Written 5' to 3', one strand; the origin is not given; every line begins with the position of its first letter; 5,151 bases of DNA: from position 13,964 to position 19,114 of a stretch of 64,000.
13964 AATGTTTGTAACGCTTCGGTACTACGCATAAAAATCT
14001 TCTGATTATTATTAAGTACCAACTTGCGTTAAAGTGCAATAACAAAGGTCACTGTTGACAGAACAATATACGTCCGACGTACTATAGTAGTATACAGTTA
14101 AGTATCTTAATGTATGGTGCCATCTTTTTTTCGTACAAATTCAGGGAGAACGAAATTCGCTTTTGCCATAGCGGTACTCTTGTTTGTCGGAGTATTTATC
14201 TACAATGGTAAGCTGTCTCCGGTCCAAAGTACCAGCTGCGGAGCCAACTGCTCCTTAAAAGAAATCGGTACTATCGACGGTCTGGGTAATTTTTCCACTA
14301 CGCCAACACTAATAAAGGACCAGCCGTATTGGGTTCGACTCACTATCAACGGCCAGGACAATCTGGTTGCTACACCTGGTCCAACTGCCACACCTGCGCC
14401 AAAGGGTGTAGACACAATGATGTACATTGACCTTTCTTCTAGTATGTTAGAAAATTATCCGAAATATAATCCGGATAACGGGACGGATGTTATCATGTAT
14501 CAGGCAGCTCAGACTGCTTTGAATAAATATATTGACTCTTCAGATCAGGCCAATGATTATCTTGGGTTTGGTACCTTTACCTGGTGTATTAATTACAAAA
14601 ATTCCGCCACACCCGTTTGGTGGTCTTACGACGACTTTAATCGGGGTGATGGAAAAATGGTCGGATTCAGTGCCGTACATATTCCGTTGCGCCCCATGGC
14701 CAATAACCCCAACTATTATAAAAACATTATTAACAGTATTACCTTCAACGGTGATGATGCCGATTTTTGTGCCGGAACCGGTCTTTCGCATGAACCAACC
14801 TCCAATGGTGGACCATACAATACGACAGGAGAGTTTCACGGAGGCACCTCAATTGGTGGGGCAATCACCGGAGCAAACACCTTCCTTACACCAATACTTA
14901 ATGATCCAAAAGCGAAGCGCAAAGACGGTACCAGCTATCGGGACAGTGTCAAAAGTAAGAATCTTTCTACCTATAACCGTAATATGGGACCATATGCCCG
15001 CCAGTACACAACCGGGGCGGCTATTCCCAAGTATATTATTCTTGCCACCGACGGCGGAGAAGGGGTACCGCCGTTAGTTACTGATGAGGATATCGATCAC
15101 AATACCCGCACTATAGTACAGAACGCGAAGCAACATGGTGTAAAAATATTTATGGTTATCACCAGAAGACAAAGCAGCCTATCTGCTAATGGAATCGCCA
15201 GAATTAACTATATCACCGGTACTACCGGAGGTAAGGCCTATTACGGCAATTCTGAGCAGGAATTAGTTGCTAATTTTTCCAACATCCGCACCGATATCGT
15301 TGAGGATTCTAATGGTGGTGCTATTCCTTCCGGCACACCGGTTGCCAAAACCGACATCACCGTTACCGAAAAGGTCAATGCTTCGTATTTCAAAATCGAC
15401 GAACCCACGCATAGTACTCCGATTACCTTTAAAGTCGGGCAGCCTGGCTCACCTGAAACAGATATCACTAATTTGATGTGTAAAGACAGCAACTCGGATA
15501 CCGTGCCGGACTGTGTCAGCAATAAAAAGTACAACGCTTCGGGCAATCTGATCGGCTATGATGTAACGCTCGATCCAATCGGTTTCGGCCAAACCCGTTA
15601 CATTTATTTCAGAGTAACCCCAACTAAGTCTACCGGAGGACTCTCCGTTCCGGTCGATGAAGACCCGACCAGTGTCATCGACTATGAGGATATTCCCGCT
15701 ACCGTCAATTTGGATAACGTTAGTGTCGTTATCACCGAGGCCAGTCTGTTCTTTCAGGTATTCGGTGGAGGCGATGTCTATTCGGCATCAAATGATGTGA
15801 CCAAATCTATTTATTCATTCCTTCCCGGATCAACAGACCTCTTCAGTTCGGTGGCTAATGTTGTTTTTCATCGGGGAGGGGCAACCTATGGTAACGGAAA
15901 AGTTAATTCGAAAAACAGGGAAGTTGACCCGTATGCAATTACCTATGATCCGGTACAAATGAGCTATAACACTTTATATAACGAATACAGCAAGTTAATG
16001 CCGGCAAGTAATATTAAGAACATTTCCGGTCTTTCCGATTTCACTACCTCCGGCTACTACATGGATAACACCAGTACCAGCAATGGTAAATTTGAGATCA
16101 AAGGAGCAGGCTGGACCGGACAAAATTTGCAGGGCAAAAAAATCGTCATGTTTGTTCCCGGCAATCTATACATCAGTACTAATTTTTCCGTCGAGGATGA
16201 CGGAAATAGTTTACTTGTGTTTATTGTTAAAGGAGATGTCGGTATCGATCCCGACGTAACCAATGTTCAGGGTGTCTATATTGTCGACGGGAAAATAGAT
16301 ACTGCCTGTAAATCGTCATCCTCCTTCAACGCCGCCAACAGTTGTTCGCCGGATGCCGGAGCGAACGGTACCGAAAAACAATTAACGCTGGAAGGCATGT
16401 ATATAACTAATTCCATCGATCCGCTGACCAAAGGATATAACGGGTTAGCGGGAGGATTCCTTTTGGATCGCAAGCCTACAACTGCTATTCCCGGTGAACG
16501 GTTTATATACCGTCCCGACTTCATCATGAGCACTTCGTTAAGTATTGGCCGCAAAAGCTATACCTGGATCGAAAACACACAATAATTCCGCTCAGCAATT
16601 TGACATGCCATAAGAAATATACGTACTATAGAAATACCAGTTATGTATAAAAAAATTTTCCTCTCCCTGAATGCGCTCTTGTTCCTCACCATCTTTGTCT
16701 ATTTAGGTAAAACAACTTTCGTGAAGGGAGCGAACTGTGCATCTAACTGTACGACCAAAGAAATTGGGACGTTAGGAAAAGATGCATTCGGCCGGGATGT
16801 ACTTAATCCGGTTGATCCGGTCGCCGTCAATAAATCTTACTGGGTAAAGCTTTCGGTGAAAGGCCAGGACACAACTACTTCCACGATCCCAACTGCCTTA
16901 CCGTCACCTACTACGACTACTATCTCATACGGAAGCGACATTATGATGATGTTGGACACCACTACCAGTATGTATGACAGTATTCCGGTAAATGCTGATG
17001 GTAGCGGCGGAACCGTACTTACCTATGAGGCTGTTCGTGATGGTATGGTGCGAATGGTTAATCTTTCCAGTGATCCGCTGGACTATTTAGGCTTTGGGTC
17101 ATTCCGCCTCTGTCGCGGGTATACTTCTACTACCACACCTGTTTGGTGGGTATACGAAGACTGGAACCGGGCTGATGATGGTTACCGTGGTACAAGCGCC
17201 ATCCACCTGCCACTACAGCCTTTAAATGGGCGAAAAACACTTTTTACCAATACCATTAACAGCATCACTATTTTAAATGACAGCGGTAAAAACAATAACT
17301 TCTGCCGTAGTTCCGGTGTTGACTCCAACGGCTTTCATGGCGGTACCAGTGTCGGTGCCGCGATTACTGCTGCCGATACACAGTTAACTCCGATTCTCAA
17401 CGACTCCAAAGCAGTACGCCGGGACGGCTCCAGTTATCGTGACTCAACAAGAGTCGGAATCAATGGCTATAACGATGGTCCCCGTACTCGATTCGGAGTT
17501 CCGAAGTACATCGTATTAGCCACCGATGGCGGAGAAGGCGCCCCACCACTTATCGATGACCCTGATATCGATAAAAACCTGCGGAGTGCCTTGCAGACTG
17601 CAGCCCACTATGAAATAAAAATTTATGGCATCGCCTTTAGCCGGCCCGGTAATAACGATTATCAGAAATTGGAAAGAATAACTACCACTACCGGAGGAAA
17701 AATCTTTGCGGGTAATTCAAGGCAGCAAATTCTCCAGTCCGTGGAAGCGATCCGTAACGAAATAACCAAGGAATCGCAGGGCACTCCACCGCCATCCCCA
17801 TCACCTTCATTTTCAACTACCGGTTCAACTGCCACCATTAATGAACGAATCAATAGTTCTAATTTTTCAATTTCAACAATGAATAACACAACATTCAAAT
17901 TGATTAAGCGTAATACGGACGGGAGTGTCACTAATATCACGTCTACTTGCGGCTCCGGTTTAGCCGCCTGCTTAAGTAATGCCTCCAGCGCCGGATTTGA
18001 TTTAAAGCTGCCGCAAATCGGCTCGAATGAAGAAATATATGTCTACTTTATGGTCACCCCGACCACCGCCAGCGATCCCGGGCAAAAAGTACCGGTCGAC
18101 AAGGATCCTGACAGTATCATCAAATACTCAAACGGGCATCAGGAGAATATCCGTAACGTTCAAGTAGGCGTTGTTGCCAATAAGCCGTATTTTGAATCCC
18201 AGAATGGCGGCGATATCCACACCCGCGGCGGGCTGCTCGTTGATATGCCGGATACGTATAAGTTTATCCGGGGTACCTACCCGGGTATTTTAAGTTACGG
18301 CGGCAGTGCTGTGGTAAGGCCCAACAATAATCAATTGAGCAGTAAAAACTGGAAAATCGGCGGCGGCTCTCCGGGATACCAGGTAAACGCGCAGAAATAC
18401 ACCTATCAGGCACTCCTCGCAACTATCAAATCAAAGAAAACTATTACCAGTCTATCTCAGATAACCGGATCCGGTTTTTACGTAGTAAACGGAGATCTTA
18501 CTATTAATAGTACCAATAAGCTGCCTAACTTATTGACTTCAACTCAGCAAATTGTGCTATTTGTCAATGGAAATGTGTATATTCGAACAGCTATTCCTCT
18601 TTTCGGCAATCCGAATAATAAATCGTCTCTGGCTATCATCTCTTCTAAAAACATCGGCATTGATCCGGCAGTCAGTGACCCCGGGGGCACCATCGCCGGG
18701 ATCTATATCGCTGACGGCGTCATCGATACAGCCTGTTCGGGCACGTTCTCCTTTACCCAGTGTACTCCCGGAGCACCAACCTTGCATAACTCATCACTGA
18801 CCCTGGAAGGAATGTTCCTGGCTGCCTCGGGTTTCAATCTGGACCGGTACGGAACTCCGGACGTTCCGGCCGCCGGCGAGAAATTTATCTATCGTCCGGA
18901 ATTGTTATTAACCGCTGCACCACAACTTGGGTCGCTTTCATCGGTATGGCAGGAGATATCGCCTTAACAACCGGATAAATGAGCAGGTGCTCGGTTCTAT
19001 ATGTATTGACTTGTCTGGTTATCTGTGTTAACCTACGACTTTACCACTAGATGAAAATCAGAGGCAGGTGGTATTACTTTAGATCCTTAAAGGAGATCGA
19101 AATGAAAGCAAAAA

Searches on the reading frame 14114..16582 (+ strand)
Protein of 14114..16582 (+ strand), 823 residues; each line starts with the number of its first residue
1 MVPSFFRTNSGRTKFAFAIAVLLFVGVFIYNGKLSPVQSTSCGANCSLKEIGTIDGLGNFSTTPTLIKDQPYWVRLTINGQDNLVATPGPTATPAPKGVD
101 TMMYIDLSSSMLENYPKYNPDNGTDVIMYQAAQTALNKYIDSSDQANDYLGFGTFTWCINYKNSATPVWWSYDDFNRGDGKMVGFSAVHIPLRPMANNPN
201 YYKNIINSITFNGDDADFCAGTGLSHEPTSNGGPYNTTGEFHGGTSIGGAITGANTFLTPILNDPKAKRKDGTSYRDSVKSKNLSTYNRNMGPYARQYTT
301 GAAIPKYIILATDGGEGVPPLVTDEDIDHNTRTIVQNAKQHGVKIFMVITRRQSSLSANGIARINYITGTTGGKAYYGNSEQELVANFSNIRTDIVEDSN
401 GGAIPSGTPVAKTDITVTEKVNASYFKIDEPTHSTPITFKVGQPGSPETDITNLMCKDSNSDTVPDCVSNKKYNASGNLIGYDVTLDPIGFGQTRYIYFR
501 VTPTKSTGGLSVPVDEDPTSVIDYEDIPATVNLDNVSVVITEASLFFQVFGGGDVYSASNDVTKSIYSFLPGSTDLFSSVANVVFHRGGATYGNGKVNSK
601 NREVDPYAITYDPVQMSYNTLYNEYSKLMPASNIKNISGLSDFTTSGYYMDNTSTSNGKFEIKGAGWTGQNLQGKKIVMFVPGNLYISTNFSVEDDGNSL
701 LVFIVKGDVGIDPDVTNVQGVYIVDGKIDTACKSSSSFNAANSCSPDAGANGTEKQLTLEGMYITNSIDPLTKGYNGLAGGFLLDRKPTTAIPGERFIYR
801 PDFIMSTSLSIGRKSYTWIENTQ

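Call 6: search_protein_families(library=pfam, proteins=[window:14114-16582:+], max_evalue=0.1)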
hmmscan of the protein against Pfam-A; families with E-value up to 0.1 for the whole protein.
window:14114-16582:+ (823 aa): 0 families

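Call 31: search_protein_families(library=ncbifam, proteins=[window:14114-16582:+], max_evalue=0.1)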
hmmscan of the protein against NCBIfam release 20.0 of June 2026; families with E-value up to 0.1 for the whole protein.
window:14114-16582:+ (823 aa): 3 families
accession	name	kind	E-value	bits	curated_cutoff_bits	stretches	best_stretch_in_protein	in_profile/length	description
NF047508.1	VWA_BatA_Lepto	exception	0.04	12.9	380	0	303-391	189-269/315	VWA domain-containing protein BatA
TIGR04368.1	Glu_2_3_NH3_mut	equivalog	0.041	12.5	650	0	295-335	352-391/404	glutamate 2,3-aminomutase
NF042910.1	FMH_DH_FwdC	exception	0.078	12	340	0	657-729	100-174/271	tungsten-dependent formylmethanofuran dehydrogenase subunit FwdC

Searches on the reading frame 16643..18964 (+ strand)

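Call 31: search_protein_families(library=ncbifam, proteins=[window:16643-18964:+], max_evalue=0.1)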
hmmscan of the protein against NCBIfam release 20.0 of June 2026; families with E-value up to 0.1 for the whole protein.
window:16643-18964:+ (774 aa): 1 family
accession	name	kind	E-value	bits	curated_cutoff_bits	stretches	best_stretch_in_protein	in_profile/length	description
NF047508.1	VWA_BatA_Lepto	exception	0.0034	16.4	380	1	314-370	210-269/315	VWA domain-containing protein BatA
